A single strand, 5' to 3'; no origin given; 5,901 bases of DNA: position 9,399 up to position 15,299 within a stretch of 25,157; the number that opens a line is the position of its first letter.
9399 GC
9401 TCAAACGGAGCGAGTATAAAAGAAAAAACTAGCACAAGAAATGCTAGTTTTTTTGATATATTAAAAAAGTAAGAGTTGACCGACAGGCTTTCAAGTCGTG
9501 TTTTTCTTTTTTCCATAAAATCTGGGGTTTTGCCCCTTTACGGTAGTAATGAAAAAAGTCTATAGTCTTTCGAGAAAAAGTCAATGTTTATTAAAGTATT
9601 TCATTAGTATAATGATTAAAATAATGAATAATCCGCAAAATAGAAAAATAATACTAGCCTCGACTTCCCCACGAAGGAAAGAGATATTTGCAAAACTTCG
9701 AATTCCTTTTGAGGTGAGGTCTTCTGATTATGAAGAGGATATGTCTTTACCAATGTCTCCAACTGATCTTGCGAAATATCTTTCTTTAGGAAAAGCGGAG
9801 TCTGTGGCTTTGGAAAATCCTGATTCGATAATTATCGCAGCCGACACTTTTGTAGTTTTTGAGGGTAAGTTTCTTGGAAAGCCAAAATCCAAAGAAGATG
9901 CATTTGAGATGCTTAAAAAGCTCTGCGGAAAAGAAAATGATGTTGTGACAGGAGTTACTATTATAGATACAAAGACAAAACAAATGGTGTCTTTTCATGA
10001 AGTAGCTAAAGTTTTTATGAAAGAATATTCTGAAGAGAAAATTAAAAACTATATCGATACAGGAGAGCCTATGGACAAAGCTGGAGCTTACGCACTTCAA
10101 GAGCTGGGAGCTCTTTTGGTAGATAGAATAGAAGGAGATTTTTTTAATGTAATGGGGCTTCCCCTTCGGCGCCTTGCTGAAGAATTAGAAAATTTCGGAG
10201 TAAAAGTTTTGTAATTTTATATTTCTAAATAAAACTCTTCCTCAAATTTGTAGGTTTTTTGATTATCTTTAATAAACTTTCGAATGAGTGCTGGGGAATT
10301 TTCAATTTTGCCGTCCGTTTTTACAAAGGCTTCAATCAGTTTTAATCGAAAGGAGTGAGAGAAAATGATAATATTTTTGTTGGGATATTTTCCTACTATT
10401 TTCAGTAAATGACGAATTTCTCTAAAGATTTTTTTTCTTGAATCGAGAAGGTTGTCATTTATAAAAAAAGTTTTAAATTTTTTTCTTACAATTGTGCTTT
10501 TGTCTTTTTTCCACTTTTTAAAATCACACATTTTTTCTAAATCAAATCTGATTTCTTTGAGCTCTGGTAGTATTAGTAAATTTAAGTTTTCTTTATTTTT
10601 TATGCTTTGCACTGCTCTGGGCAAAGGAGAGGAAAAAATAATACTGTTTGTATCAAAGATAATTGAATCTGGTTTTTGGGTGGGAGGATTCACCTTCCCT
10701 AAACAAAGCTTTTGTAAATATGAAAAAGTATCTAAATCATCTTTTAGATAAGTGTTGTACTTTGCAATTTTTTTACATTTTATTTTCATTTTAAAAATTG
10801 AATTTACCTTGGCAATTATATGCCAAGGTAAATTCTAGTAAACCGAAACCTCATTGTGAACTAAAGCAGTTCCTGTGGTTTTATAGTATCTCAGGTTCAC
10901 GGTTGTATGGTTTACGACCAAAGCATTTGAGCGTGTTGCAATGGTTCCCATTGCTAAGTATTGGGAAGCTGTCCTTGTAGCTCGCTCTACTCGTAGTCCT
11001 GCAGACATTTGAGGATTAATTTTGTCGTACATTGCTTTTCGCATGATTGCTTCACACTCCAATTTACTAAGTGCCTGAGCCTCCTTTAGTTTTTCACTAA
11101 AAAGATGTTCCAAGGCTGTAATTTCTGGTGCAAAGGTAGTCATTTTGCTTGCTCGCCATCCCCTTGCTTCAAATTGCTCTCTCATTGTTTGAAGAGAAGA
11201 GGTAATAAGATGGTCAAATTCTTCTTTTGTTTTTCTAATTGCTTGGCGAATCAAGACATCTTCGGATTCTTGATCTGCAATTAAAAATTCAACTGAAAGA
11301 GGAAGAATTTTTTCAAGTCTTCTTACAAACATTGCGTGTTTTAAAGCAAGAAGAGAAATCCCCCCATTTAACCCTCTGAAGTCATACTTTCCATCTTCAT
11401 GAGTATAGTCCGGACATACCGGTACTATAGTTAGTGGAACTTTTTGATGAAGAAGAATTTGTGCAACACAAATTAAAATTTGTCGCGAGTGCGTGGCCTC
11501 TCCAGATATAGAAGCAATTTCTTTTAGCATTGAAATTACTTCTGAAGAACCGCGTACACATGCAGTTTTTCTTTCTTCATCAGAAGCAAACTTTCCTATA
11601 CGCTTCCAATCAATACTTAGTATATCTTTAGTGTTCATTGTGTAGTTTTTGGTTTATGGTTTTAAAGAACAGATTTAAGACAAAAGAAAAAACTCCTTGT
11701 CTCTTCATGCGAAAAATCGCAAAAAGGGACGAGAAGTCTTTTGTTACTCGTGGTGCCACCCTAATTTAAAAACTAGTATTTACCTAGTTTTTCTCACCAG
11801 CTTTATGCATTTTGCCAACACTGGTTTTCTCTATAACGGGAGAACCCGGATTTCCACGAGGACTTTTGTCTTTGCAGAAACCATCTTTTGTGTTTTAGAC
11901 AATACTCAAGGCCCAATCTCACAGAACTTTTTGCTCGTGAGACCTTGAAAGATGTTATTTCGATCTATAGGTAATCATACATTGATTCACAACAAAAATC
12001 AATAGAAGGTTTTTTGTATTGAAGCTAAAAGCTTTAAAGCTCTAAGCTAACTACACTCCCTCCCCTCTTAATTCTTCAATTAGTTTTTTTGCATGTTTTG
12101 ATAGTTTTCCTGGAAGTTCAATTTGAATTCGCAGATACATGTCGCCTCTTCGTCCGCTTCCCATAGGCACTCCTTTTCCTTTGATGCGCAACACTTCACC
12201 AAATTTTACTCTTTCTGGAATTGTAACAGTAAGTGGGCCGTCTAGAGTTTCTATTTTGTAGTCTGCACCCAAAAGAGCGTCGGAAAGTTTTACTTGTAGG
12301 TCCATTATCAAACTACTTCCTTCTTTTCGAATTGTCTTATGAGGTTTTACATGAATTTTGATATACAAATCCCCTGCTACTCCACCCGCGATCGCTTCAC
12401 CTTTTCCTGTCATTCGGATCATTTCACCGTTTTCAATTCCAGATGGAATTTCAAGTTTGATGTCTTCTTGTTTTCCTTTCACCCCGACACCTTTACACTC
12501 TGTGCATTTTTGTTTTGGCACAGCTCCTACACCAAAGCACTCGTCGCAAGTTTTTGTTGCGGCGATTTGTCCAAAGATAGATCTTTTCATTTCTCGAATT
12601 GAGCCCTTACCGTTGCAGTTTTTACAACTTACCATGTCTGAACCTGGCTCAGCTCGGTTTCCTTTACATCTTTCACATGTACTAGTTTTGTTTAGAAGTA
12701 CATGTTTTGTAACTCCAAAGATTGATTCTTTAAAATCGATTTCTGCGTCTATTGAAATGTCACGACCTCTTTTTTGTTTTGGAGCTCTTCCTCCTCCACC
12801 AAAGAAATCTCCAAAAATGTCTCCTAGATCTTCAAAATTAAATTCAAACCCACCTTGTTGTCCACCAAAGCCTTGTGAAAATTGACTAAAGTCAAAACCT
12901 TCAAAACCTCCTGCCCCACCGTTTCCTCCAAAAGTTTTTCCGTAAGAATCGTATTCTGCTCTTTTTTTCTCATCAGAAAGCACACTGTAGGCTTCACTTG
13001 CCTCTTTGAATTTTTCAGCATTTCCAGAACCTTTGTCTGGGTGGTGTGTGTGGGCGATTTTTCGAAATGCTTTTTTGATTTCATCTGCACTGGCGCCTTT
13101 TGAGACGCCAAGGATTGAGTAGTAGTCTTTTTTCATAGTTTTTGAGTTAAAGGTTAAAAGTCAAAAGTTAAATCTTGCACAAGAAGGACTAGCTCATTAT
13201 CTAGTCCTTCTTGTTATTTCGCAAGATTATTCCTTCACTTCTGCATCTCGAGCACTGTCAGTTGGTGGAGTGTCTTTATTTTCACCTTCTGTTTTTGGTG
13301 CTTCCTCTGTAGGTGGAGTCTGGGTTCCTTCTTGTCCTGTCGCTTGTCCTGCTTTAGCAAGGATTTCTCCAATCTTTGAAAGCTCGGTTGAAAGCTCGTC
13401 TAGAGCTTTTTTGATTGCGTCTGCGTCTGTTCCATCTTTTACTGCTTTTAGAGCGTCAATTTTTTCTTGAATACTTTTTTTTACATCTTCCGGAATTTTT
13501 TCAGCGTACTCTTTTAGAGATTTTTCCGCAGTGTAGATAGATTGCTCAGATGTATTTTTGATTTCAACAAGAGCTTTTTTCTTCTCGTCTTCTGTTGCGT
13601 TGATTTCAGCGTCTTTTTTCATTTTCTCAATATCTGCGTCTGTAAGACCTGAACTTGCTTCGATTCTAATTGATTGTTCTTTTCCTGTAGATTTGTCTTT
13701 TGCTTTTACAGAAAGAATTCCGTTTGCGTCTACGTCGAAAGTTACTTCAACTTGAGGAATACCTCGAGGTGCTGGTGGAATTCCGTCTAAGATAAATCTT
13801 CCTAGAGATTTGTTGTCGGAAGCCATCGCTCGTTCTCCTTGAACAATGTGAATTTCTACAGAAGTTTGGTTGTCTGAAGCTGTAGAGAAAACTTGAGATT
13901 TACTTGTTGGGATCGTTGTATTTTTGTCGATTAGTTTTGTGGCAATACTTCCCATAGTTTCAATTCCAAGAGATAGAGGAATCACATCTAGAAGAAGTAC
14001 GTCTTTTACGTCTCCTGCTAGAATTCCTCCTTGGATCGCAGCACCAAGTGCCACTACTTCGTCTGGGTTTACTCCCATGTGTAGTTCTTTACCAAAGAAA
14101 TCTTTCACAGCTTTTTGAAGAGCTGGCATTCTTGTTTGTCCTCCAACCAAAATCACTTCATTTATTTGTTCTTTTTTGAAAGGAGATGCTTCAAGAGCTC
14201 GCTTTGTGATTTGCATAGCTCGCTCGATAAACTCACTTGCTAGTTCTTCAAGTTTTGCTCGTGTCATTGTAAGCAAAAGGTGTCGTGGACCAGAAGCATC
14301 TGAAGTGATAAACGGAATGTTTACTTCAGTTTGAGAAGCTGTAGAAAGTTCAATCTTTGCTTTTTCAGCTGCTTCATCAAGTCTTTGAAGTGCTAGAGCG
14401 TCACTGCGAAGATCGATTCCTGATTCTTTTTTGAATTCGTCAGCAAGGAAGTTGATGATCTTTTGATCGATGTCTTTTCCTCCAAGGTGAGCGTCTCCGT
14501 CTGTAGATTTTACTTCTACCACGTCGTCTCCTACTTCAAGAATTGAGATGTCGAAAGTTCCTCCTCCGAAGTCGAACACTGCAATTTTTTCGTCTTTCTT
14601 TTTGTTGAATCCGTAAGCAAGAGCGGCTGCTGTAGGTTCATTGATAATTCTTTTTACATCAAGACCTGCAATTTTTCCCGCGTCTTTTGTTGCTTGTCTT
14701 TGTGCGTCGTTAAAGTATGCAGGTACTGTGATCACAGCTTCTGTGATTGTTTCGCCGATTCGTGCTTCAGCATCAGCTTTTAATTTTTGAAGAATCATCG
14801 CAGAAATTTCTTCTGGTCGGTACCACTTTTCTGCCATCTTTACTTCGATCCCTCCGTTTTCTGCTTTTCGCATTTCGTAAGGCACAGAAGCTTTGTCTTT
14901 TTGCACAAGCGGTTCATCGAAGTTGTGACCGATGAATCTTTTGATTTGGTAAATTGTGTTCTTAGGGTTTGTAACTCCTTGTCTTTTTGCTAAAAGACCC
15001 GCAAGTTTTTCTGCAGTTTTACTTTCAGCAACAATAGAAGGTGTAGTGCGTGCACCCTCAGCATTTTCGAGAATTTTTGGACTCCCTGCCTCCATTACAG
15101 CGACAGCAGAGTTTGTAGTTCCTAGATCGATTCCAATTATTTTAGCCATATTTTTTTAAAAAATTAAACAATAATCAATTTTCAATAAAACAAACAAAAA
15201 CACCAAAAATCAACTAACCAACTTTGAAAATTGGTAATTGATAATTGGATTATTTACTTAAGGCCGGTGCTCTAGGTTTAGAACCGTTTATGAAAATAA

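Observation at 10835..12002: T-box riboswitch controlling an orphan gene: candidate new tRNA-responsive system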

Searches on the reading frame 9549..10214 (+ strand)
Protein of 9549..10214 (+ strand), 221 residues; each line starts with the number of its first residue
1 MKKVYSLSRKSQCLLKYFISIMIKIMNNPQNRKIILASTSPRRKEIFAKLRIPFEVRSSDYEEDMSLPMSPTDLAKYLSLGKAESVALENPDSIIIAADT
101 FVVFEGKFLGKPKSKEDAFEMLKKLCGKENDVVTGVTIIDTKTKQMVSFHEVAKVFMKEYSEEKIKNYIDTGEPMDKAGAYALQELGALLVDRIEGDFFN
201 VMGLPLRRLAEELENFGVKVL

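Call 6: search_protein_families(library=pfam, proteins=[window:9549-10214:+], max_evalue=0.01)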
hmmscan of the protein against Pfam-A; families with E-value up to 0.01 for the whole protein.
window:9549-10214:+ (221 aa): 1 family
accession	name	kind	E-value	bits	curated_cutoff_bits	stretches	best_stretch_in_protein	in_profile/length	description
PF02545.19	Maf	-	2.5e-60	203.8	27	1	33-216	1-187/187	Maf-like protein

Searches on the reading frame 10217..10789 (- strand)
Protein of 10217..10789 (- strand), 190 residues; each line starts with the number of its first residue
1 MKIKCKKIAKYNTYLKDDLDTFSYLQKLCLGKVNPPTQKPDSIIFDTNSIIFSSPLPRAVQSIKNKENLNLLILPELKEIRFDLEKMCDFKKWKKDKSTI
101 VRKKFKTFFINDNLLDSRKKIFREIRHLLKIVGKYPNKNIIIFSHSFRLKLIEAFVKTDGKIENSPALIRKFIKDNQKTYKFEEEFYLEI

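Call 6: search_protein_families(library=pfam, proteins=[window:10217-10789:-], max_evalue=0.01)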
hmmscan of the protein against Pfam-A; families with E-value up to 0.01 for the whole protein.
window:10217-10789:- (190 aa): 1 family
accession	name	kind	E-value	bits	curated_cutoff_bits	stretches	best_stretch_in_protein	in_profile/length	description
PF00300.27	His_Phos_1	-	0.00016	21.9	21.7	1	49-151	46-153/194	Histidine phosphatase superfamily (branch 1)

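Call 8: search_protein_families(library=ncbifam, proteins=[window:10217-10789:-], max_evalue=1)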
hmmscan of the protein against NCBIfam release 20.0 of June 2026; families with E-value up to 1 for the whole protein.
window:10217-10789:- (190 aa): 4 families
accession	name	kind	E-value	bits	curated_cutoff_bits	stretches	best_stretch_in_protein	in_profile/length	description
TIGR03162.1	ribazole_cobC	equivalog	0.014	14.9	162.9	1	50-154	46-153/176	alpha-ribazole phosphatase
NF011945.0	PRK15416.1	subfamily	0.02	14.4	142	1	106-152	123-166/201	lipopolysaccharide core heptose(II)-phosphate phosphatase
TIGR01509.1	HAD-SF-IA-v3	subfamily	0.035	14.3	29.4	1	90-166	32-107/154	HAD-IA family hydrolase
NF005567.0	PRK07238.1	equivalog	0.074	12.4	326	1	49-152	226-333/378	bifunctional RNase H/acid phosphatase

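Call 75: predict_structure(alignment_id=A5)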
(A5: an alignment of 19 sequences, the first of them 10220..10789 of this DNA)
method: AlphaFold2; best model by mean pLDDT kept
length: 190 residues; sequences in the alignment: 19
mean_pLDDT: 97.2   pTM: 0.92
mean pLDDT of the five models: 97.2, 97.1, 97.1, 96.9, 96.8
residues with pLDDT >= 90: 189; 70-90: 1; 50-70: 0; < 50: 0
segments of 3 or more residues with pLDDT < 50: none
pLDDT, mean of each block of 10 residues (from residue 1): 97 95 98 97 96 98 96 98 98 97 98 98 98 96 98 98 98 96 97
secondary structure, 60 per line:
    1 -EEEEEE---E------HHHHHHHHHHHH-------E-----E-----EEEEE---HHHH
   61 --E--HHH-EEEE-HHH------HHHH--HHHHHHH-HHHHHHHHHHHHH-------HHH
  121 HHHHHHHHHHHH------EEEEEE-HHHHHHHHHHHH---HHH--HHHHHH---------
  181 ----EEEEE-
elements in order: E2-7 H18-29 E49-53 H57-60 E70-73 H84-87 H90-96 H98-110 H118-132 E139-144 H146-157 H166-171 E185-189

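Call 78: fold_search(model_id=the predicted structure, library=pdb)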
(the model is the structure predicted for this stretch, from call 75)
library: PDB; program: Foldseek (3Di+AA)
matches with E <= 10: 358; with E <= 0.001: 24
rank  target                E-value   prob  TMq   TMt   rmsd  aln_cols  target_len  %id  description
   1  5zkk_A                1.7e-05  1.00  0.50  0.49   9.7       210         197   17  Crystal structure of Phosphoserine phosphatase from Entamoeba histolytica (released 2019-04-03)
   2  6m1x_C                1.9e-05  1.00  0.53  0.52   5.6       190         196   20  Crystal structure of Phosphoserine Phosphatase in complex with 3-Phosphoglyceric Acid from Entamoeba histolytica (released 2021-03-03)
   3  5zr2_C                3.0e-05  1.00  0.47  0.45   7.7       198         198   18  Crystal Structure of Phosphoserine Phosphatase Mutant (H9A) from Entamoeba histolytica in complex with Phosphoserine (released 2019-04-24)
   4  5zr2_A                3.2e-05  1.00  0.47  0.46   7.6       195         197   19  Crystal Structure of Phosphoserine Phosphatase Mutant (H9A) from Entamoeba histolytica in complex with Phosphoserine (released 2019-04-24)
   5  9mmh_A                3.9e-05  1.00  0.46  0.44   9.8       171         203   16  HFP (histidine family phosphatase) that catalyzes essential dephosphorylation for riboflavin biosynthesis (released 2025-04-09)
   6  4ij5_A                9.0e-05  1.00  0.47  0.43   9.5       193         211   16  Crystal Structure of a Novel-type Phosphoserine Phosphatase from <i>Hydrogenobacter thermophilus</i> TK-6 (released 2013-03-20)
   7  4ij6_A                9.0e-05  1.00  0.45  0.42   9.7       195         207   15  Crystal Structure of a Novel-type Phosphoserine Phosphatase Mutant (H9A) from <i>Hydrogenobacter thermophilus</i> TK-6 (released 2013-03-20)
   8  6nru_A                1.0e-04  1.00  0.44  0.42  10.4       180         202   17  Crystal Structure of the Alpha-ribazole Phosphatase from Shigella flexneri (released 2019-03-06)
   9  6nru_I                1.1e-04  1.00  0.41  0.39  11.4       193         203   15  Crystal Structure of the Alpha-ribazole Phosphatase from Shigella flexneri (released 2019-03-06)
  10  6nru_L                1.5e-04  1.00  0.42  0.40  10.2       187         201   18  Crystal Structure of the Alpha-ribazole Phosphatase from Shigella flexneri (released 2019-03-06)
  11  4ij6_B                1.6e-04  1.00  0.46  0.44   9.5       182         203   15  Crystal Structure of a Novel-type Phosphoserine Phosphatase Mutant (H9A) from <i>Hydrogenobacter thermophilus</i> TK-6 (released 2013-03-20)
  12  6m1x_D                1.7e-04  1.00  0.53  0.53   9.5       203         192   17  Crystal structure of Phosphoserine Phosphatase in complex with 3-Phosphoglyceric Acid from Entamoeba histolytica (released 2021-03-03)
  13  6e4b_C                2.1e-04  1.00  0.43  0.40  10.6       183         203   15  The crystal structure of a putative alpha-ribazole-5'-P phosphatase from Escherichia coli str. K-12 substr. MG1655 (released 2018-09-12)
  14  3e9c_B                2.4e-04  1.00  0.40  0.39   8.5       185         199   12  Structure of a tryptic core fragment of TIGAR from Danio rerio (released 2008-12-16)
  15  3hjg_A                2.4e-04  1.00  0.45  0.43  10.2       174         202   17  Crystal structure of putative alpha-ribazole-5'-phosphate phosphatase CobC FROM Vibrio parahaemolyticus (released 2009-06-02)
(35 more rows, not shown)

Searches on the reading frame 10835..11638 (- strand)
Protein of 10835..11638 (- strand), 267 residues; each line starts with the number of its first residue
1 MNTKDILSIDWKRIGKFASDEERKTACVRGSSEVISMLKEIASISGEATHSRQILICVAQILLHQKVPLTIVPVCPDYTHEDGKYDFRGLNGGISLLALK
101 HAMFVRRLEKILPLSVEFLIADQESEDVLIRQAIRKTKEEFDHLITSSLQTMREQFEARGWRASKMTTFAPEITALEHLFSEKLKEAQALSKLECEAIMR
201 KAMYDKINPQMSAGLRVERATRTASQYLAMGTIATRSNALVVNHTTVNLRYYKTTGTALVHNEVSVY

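Call 6: search_protein_families(library=pfam, proteins=[window:10835-11638:-], max_evalue=0.01)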
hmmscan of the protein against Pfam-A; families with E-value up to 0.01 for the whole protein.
window:10835-11638:- (267 aa): 0 families

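Call 8: search_protein_families(library=ncbifam, proteins=[window:10835-11638:-], max_evalue=1)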
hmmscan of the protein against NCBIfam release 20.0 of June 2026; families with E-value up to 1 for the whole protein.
window:10835-11638:- (267 aa): 0 families

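Call 9: search_solved_structures(query=window:10835-11638:-, max_evalue=10)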
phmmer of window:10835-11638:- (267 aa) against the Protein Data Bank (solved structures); distinct sequences matched with E-value up to 10: 0.

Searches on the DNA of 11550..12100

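Call 5: search_rna_families(source=window, start=11550, end=12100, threshold=evalue, max_evalue=10, show_alignments=3)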
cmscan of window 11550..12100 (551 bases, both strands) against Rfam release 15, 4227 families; matches with E-value up to 10: 12.
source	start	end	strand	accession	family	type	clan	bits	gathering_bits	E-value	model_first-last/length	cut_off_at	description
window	11722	11931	-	RF00230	T-box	Cis-reg; leader;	-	53.6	93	5.7e-11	1-219/219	no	T-box leader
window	11644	11709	-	RF00185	Flavi_CRE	Cis-reg;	-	22.6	42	0.12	1-96/96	no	Flavivirus 3' UTR cis-acting replication element (CRE)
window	11690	11739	-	RF03303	mir-973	Gene; miRNA;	-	17.9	63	1.5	1-84/84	no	mir-973 microRNA precursor family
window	11828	11902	+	RF01634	ceN44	Gene; snRNA; snoRNA; CD-box;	-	17.5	70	0.79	1-74/74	no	Caenorhabditis snoRNA ceN44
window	11565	11597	+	RF01792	eiav_FSE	Cis-reg; frameshift_element;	-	16.3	40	0.27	1-35/35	no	ribosomal frameshift site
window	11680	11742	-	RF00489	ctRNA_p42d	Gene; antisense;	-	16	50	1.7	1-46/46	no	ctRNA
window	11742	11847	-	RF02447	SpR19_sRNA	Gene; sRNA;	-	15.9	79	3.9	1-123/123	no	Streptococcus sRNA SpR19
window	11957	12032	+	RF01042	mir-891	Gene; miRNA;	-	15.8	90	4.3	1-79/79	no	mir-891 microRNA precursor family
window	11687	11741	-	RF04160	MIR868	Gene; miRNA;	-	14.7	200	3.7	1-194/194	no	MIR868 microRNA precursor family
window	11621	11695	+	RF03915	MIR5286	Gene; miRNA;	-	14.3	93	6.6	1-78/78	no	MIR5286 microRNA precursor family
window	11556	11589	-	RF00180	REN-SRE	Cis-reg;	-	11.5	41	5.6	1-37/37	no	Renin stability regulatory element (REN-SRE)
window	12017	12038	+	RF02126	GHRLOS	Gene; lncRNA;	-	10.4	48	6.5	49-70/70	no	Ghrelin opposite strand RNA conserved region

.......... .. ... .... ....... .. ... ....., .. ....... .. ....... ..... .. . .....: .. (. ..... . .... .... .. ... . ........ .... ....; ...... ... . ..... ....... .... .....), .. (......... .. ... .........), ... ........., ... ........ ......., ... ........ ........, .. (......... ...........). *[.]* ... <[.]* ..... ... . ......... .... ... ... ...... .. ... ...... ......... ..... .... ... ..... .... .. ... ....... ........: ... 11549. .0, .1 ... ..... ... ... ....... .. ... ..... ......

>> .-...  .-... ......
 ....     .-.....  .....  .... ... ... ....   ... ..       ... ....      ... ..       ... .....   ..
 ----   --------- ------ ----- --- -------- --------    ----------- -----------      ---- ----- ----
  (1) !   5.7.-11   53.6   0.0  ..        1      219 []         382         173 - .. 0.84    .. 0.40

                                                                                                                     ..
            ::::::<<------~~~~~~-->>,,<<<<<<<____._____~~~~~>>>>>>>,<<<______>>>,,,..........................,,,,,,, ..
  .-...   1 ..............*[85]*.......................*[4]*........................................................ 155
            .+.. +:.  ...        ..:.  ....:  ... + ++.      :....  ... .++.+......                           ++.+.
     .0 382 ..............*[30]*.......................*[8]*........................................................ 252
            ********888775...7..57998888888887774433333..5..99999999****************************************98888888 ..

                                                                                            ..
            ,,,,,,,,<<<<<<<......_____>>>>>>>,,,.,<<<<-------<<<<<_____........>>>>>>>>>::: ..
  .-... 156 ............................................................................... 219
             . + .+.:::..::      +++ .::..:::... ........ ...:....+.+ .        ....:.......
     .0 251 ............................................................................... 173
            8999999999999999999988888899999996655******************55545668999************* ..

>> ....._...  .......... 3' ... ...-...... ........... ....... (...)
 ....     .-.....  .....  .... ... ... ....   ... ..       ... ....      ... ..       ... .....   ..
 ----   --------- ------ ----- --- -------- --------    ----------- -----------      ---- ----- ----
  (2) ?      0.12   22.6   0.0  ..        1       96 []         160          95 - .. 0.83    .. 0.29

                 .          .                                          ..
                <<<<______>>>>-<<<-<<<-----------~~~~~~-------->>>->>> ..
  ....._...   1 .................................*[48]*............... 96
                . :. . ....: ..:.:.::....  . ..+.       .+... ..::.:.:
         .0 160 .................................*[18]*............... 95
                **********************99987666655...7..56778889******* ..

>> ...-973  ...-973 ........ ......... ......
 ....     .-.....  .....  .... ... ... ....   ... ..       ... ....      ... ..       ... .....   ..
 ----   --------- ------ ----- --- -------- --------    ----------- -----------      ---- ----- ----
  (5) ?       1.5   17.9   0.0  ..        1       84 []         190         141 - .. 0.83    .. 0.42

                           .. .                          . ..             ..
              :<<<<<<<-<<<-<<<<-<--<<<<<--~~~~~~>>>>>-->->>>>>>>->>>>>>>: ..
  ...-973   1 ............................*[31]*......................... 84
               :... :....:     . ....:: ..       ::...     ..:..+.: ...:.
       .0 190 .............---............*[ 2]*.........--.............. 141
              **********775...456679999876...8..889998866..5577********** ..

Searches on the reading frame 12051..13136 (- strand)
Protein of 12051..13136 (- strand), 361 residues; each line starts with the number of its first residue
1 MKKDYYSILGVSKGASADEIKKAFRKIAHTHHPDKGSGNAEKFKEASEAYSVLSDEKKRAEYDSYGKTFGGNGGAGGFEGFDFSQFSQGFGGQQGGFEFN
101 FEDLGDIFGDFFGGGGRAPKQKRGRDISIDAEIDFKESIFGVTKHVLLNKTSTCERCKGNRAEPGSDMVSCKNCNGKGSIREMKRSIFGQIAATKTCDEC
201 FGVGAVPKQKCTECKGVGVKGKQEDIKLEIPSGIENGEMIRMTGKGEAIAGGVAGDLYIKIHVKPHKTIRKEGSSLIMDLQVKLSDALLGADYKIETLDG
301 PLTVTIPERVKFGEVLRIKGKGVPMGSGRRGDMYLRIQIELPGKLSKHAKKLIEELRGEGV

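Call 6: search_protein_families(library=pfam, proteins=[window:12051-13136:-], max_evalue=0.01)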
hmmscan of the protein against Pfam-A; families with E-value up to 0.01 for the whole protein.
window:12051-13136:- (361 aa): 3 families
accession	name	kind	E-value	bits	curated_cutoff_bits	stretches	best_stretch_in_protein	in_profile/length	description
PF01556.23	DnaJ_C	-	5.8e-40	137.2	26.6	1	128-342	2-152/152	DnaJ C terminal domain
PF00226.36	DnaJ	-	2.5e-23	82.4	27.8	1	4-63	1-63/63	DnaJ domain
PF00684.25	DnaJ_CXXCXGXG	-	3.4e-13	50.1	32.7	1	154-217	1-64/65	DnaJ central domain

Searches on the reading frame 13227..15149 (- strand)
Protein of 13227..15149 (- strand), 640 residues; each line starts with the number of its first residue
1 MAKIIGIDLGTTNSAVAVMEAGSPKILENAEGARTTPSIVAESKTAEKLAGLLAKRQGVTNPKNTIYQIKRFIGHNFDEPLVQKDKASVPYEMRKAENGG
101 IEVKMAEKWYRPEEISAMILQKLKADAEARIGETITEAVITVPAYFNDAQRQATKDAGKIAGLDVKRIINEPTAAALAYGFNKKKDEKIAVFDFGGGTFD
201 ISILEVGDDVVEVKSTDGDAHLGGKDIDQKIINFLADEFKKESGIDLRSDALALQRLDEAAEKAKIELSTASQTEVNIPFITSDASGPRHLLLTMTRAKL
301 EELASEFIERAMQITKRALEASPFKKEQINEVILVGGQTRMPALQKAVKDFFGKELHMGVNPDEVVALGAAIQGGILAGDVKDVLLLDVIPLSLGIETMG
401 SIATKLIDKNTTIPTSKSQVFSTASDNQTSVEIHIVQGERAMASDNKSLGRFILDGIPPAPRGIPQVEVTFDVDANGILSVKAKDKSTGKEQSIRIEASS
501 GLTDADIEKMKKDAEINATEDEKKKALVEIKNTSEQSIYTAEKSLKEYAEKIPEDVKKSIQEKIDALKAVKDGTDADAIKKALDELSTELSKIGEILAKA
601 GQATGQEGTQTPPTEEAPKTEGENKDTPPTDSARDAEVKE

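Call 6: search_protein_families(library=pfam, proteins=[window:13227-15149:-], max_evalue=0.01)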
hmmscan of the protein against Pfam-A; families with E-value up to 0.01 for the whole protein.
window:13227-15149:- (640 aa): 3 families
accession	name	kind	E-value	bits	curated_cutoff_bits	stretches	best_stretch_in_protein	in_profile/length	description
PF00012.26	HSP70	-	2.7e-247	822.2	20.6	1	4-596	1-596/599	Hsp70 protein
PF06723.19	MreB_Mbl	-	1.4e-17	64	27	1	119-371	77-316/327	MreB/Mbl protein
PF02782.22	FGGY_C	-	0.00019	21.7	27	1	294-376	122-196/198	FGGY family of carbohydrate kinases, C-terminal domain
